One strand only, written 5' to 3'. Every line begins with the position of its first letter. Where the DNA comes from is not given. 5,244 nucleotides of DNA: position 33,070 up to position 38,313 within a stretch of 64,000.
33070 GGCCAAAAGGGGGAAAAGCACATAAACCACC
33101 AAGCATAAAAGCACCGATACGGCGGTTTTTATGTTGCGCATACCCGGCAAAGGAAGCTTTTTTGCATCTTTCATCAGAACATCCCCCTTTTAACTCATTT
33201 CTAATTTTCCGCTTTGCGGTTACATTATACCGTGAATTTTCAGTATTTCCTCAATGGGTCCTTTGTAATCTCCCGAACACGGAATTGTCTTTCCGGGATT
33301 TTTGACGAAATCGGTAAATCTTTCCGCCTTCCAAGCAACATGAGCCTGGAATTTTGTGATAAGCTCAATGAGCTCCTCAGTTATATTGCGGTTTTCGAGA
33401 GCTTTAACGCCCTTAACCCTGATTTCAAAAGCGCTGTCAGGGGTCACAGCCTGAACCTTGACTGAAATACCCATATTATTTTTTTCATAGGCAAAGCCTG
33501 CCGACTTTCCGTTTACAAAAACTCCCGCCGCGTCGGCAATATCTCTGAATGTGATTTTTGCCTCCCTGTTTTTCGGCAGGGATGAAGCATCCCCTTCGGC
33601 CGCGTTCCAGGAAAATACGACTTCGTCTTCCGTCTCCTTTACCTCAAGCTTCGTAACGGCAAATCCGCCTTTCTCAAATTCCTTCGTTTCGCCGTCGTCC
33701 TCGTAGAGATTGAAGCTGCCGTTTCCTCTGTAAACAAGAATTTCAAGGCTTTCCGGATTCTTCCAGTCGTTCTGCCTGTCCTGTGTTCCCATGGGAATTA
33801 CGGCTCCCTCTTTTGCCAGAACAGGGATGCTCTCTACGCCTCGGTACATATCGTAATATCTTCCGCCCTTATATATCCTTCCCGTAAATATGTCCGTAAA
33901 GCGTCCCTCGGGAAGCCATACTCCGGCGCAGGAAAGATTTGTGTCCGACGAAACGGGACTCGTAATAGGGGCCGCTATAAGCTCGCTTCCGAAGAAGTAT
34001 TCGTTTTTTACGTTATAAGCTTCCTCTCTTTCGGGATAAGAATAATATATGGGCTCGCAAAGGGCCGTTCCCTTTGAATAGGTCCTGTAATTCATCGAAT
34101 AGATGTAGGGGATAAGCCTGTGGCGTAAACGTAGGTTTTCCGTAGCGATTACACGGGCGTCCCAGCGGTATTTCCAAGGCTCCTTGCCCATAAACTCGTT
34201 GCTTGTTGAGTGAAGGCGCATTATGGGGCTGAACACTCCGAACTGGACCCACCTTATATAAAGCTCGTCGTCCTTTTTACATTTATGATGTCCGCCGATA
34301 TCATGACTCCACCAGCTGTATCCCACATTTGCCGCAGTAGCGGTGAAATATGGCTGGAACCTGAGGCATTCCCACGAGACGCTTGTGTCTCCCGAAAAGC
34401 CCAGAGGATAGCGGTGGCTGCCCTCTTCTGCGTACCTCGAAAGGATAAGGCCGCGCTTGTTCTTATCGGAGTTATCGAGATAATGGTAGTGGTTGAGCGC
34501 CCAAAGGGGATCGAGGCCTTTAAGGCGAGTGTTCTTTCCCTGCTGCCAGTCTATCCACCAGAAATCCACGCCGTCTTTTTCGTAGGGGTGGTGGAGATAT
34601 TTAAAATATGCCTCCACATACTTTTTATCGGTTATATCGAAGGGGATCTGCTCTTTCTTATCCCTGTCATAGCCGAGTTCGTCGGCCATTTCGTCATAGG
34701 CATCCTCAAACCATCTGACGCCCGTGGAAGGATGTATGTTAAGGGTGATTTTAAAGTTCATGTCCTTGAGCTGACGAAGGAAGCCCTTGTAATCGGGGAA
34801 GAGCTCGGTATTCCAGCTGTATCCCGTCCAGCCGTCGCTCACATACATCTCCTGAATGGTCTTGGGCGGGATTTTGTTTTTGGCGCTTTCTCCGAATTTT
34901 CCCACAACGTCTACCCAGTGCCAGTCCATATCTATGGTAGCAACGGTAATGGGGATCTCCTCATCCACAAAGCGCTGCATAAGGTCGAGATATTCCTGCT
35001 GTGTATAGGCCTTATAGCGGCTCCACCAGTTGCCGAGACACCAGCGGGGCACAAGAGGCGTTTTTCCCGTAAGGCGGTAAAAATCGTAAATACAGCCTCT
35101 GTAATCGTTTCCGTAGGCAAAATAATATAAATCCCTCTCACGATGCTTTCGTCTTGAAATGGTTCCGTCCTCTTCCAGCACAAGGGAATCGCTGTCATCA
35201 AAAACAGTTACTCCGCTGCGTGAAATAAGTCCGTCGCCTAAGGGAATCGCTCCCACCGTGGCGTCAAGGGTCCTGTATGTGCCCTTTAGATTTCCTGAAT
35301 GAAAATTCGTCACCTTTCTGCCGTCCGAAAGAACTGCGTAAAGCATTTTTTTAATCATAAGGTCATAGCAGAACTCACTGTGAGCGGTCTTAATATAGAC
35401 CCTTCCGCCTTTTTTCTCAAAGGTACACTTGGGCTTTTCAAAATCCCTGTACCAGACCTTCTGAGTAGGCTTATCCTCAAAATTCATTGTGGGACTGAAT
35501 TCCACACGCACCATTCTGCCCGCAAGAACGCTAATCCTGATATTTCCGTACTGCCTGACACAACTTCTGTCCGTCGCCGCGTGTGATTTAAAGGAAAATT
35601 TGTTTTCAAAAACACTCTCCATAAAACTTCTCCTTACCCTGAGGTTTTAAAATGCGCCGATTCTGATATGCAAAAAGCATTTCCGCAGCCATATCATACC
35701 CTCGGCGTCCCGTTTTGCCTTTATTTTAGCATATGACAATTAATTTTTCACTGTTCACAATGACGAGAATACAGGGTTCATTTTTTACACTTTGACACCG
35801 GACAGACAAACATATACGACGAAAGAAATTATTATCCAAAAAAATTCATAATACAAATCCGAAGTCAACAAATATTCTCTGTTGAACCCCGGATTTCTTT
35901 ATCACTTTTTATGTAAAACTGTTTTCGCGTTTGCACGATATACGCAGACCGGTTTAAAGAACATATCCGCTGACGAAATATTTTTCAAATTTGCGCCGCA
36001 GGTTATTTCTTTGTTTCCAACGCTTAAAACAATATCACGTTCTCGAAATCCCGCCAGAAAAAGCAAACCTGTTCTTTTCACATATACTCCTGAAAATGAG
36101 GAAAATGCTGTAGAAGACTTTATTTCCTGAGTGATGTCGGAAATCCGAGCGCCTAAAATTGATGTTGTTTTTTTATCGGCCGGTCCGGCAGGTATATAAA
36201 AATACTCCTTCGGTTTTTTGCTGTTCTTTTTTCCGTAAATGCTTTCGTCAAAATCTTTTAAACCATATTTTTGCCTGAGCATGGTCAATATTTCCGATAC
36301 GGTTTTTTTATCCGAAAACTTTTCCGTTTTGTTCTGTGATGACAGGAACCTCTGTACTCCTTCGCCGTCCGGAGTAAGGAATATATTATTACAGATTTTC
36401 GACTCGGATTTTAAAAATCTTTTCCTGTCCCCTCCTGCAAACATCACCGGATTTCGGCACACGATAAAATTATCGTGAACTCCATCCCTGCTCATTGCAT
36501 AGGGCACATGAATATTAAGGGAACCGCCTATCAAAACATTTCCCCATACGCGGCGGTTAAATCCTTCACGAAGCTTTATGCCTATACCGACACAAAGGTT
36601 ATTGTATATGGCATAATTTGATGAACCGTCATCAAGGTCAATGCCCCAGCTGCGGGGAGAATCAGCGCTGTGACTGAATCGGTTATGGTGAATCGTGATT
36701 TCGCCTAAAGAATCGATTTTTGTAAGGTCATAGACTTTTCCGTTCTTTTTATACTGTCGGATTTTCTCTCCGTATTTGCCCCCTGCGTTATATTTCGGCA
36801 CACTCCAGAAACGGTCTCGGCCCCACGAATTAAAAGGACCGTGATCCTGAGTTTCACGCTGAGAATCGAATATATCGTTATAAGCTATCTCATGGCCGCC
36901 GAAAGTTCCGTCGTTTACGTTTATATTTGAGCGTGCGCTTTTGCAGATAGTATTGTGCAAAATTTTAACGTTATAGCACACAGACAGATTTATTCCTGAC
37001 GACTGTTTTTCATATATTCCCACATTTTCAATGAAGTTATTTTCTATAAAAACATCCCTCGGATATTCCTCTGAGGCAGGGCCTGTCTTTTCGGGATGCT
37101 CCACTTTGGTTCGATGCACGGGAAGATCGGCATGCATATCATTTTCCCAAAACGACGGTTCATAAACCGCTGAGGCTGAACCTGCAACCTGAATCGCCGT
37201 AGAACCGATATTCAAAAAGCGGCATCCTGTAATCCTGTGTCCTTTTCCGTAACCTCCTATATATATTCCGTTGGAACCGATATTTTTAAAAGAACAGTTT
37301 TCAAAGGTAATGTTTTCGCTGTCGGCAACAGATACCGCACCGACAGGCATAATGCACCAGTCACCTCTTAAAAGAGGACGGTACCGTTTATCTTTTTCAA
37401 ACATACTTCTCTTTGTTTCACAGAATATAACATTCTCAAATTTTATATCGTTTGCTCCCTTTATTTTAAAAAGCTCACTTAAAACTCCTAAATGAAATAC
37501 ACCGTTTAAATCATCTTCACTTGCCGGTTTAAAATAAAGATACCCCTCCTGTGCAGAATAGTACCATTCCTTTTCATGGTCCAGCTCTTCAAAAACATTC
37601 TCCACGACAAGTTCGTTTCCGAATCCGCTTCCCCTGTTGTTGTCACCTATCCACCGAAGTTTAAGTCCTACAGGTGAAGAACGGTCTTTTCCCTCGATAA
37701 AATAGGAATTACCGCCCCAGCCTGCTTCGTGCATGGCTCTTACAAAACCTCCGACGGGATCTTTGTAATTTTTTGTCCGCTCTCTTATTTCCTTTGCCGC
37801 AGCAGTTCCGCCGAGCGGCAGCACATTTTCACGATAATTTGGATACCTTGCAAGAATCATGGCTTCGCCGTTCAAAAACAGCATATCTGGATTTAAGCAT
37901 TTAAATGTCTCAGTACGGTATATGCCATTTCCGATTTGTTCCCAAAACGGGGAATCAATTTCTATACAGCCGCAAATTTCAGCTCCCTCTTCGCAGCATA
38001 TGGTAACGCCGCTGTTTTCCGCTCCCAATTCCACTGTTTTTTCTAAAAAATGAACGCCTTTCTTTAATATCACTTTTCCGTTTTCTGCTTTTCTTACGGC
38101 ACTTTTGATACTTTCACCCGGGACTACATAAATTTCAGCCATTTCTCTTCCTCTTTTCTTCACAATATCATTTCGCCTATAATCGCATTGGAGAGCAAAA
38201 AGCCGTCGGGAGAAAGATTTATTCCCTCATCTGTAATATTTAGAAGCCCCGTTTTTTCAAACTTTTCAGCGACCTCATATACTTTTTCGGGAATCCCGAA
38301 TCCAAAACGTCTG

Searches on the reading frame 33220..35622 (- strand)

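Call 7: search_protein_families(library=pfam, proteins=[window:33220-35622:-])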
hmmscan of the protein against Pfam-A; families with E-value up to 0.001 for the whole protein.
window:33220-35622:- (800 aa): 3 families
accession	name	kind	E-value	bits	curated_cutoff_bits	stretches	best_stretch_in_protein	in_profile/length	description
PF01055.32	Glyco_hydro_31_2nd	-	1.2e-58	199.5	23.5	1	188-510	1-328/328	Glycosyl hydrolases family 31 TIM-barrel domain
PF21365.3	Glyco_hydro_31_3rd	-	8.7e-17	61.8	24.4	1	518-609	1-87/87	Glycosyl hydrolase family 31 C-terminal domain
PF17137.9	DUF5110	-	1.8e-16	60.4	27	1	626-693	2-69/71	Domain of unknown function (DUF5110)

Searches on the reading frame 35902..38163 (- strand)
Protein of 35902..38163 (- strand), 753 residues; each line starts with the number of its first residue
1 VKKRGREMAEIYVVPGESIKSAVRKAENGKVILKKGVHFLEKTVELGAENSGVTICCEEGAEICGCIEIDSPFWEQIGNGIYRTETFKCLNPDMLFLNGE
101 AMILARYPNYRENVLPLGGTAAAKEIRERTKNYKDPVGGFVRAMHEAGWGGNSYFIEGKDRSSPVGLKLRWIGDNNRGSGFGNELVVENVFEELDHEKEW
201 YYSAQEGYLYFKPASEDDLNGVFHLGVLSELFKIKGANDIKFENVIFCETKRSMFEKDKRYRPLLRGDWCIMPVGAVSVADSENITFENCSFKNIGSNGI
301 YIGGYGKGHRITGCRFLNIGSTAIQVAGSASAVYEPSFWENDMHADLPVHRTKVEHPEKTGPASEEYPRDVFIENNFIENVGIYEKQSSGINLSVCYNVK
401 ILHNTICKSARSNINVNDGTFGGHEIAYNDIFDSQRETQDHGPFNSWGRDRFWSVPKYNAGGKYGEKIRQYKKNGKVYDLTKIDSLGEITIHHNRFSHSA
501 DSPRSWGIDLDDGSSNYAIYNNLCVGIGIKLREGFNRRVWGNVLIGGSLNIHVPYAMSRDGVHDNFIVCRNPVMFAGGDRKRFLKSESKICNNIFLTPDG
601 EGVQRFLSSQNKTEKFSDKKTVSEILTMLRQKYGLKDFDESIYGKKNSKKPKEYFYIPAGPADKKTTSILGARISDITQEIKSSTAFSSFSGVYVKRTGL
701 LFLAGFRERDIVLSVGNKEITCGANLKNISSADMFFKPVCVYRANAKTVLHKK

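Call 7: search_protein_families(library=pfam, proteins=[window:35902-38163:-])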
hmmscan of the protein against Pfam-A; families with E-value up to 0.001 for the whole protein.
window:35902-38163:- (753 aa): 1 family
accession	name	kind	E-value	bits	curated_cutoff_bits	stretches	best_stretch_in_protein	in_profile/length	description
PF13229.12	Beta_helix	-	3.2e-10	40.3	25.9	1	276-434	2-137/158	Right handed beta helix region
